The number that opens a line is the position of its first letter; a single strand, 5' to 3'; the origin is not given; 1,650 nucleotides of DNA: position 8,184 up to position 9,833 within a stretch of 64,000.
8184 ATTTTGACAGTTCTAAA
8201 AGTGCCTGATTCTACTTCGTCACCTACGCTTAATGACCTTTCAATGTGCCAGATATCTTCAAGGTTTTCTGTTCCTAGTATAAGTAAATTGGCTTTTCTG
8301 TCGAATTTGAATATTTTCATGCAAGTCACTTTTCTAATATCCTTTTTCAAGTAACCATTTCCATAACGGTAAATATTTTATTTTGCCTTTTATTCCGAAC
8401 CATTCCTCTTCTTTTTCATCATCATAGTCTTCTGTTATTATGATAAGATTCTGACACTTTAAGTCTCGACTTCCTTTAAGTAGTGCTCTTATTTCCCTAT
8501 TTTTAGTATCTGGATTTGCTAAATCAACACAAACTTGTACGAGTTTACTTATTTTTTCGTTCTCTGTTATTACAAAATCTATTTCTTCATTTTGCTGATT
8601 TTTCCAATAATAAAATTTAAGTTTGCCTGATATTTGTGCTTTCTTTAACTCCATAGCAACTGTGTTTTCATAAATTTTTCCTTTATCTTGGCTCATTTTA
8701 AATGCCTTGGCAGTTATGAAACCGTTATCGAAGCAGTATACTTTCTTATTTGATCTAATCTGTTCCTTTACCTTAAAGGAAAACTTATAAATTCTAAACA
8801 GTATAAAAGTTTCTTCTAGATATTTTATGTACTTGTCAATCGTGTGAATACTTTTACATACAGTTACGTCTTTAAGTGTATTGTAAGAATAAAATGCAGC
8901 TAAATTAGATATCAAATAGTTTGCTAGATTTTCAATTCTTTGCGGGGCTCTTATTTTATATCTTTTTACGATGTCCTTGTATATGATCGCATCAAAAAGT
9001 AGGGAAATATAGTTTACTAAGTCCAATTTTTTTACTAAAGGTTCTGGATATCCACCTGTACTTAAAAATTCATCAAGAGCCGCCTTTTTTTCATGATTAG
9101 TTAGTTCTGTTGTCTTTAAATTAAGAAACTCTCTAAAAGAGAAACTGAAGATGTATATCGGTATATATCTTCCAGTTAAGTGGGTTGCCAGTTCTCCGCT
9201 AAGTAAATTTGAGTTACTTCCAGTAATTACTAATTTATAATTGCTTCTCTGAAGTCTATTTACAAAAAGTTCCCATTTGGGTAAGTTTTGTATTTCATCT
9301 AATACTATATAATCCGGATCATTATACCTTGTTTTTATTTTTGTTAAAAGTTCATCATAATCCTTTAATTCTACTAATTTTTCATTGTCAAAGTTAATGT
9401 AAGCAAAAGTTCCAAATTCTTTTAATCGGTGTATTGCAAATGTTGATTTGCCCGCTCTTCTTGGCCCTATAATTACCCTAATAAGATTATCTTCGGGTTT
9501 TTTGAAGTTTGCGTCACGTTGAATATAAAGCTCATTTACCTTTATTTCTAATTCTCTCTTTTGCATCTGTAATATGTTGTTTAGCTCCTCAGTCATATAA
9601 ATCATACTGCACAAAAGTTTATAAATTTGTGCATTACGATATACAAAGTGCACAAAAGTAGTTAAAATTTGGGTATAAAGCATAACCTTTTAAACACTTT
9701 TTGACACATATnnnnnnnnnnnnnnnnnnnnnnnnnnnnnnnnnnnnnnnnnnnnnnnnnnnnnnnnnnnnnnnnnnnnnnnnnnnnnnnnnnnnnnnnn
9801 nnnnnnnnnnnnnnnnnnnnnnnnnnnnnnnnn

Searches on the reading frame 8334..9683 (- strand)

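Call 12: search_protein_families(library=pfam, proteins=[window:8334-9683:-], max_evalue=0.01)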
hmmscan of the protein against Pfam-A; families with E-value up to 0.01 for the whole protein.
window:8334-9683:- (449 aa): 2 families
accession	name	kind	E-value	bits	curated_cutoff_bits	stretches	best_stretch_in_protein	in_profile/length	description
PF13173.12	AAA_14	-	8.4e-32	110.3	27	1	67-187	3-129/129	AAA domain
PF13635.12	DUF4143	-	2.5e-24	86.3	28.1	1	236-377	2-150/160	Domain of unknown function (DUF4143)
